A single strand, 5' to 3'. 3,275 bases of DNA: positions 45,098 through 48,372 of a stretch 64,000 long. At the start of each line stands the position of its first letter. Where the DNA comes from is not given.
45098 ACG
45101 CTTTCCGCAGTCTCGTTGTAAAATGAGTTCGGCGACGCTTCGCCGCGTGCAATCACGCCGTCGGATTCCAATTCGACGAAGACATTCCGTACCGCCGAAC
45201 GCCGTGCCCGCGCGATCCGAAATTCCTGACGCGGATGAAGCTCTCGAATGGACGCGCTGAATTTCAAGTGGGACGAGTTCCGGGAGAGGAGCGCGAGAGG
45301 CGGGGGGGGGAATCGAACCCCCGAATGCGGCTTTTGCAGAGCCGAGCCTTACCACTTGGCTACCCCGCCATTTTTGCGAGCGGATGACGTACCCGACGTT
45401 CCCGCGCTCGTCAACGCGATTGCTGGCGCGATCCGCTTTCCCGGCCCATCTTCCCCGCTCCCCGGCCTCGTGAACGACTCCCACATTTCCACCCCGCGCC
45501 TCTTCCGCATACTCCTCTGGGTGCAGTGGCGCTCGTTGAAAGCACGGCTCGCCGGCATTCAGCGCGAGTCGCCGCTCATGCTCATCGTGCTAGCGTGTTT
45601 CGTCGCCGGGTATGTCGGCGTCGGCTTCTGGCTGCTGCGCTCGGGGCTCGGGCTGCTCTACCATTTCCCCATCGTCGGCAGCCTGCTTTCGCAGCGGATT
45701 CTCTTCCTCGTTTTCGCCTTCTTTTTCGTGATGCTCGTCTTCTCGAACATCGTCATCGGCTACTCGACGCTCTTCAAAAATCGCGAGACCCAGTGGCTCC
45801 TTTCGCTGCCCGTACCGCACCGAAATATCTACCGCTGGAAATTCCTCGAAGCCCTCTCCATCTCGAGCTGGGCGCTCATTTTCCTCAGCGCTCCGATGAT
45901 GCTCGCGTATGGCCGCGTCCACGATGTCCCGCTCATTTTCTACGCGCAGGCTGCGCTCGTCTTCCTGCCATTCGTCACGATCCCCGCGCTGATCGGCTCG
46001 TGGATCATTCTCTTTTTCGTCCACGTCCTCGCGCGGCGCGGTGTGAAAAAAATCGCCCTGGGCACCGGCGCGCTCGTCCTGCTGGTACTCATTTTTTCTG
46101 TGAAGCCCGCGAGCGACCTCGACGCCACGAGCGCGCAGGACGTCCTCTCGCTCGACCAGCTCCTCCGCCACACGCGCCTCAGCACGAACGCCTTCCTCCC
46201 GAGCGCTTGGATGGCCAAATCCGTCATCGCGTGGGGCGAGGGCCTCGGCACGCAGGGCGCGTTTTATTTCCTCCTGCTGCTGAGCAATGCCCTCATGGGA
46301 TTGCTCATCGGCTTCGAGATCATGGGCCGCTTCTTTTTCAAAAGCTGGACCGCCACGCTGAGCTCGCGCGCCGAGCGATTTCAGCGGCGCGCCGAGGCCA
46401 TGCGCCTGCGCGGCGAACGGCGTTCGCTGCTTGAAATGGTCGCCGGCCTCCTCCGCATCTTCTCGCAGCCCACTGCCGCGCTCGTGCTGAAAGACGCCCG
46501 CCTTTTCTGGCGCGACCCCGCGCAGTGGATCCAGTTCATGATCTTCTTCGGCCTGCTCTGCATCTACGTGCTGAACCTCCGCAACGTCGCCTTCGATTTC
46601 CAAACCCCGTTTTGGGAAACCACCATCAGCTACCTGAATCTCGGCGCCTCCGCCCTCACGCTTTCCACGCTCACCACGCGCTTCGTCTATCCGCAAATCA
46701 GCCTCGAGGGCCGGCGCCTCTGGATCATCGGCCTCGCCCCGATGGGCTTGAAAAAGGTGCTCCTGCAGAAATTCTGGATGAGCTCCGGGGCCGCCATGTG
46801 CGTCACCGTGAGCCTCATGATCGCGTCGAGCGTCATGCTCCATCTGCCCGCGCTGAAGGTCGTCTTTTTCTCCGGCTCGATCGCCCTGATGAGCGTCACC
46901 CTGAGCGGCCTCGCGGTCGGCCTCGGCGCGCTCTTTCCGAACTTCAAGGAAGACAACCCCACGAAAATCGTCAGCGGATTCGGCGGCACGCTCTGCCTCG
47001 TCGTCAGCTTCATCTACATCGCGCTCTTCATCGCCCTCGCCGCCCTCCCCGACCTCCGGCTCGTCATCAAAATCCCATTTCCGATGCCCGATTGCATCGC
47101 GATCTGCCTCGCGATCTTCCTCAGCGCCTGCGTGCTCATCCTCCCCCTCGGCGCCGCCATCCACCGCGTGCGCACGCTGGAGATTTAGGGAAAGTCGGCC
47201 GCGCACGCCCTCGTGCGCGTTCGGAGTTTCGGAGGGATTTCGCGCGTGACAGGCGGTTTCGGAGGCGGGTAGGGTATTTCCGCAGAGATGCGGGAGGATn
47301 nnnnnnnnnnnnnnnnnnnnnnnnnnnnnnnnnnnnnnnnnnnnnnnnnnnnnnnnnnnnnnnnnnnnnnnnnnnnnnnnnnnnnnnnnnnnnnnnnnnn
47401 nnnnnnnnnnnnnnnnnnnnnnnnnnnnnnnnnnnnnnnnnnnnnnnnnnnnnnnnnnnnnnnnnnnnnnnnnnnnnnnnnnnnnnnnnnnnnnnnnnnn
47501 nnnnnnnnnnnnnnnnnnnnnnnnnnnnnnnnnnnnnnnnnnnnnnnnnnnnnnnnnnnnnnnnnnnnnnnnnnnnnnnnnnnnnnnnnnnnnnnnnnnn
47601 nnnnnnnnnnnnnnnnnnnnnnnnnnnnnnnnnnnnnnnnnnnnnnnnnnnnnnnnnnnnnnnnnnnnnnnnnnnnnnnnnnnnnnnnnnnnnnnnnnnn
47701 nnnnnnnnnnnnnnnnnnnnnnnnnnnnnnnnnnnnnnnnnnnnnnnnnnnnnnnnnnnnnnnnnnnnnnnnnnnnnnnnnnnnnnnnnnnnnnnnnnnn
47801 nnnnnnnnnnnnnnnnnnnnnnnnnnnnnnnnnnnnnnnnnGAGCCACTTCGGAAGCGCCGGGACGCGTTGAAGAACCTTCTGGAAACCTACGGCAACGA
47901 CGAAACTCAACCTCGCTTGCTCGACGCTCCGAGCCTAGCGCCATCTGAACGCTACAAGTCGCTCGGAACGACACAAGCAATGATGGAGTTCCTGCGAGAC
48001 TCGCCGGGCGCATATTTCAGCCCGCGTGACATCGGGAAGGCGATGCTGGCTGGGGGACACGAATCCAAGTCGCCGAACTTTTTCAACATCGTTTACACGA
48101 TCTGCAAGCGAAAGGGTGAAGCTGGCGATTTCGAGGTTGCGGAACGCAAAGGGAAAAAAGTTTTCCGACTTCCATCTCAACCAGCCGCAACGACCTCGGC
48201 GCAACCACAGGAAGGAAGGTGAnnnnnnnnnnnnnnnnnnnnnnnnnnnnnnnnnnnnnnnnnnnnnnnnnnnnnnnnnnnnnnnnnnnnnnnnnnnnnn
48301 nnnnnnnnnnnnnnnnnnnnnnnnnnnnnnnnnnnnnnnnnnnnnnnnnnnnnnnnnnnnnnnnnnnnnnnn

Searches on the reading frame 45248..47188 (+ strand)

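Call 7: search_protein_families(library=pfam, proteins=[window:45248-47188:+], max_evalue=0.01)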
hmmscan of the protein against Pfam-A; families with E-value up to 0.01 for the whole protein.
window:45248-47188:+ (646 aa): 1 family
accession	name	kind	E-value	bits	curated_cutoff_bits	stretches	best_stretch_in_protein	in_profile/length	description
PF16949.11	ABC_tran_2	-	1.6e-188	628.4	25.7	1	109-646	2-542/542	Putative ATP-binding cassette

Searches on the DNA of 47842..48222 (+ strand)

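Call 22: search_rna_families(sources=[L001, L002, L003], threshold=evalue, max_evalue=1, show_alignments=4)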
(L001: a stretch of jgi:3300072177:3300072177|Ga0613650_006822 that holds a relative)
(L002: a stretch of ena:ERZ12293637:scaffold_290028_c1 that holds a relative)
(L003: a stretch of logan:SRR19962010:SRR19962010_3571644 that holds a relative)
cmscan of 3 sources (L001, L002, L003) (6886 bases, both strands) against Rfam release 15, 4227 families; matches with E-value up to 1: 4.
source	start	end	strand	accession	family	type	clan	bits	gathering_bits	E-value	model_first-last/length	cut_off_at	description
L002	1032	1107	+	RF00005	tRNA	Gene; tRNA;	CL00001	53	29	1.6e-09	1-71/71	no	tRNA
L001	3576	3648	+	RF00005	tRNA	Gene; tRNA;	CL00001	48.2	29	3.3e-08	1-71/71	no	tRNA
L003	275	417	-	RF02647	Cis52_sRNA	Gene; sRNA;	-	22.4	56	0.44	1-179/179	no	Ruegeria cis52 sRNA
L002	1103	1171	+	RF04063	MIR2629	Gene; miRNA;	-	20.3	60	0.27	1-66/66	no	MIR2629 microRNA precursor family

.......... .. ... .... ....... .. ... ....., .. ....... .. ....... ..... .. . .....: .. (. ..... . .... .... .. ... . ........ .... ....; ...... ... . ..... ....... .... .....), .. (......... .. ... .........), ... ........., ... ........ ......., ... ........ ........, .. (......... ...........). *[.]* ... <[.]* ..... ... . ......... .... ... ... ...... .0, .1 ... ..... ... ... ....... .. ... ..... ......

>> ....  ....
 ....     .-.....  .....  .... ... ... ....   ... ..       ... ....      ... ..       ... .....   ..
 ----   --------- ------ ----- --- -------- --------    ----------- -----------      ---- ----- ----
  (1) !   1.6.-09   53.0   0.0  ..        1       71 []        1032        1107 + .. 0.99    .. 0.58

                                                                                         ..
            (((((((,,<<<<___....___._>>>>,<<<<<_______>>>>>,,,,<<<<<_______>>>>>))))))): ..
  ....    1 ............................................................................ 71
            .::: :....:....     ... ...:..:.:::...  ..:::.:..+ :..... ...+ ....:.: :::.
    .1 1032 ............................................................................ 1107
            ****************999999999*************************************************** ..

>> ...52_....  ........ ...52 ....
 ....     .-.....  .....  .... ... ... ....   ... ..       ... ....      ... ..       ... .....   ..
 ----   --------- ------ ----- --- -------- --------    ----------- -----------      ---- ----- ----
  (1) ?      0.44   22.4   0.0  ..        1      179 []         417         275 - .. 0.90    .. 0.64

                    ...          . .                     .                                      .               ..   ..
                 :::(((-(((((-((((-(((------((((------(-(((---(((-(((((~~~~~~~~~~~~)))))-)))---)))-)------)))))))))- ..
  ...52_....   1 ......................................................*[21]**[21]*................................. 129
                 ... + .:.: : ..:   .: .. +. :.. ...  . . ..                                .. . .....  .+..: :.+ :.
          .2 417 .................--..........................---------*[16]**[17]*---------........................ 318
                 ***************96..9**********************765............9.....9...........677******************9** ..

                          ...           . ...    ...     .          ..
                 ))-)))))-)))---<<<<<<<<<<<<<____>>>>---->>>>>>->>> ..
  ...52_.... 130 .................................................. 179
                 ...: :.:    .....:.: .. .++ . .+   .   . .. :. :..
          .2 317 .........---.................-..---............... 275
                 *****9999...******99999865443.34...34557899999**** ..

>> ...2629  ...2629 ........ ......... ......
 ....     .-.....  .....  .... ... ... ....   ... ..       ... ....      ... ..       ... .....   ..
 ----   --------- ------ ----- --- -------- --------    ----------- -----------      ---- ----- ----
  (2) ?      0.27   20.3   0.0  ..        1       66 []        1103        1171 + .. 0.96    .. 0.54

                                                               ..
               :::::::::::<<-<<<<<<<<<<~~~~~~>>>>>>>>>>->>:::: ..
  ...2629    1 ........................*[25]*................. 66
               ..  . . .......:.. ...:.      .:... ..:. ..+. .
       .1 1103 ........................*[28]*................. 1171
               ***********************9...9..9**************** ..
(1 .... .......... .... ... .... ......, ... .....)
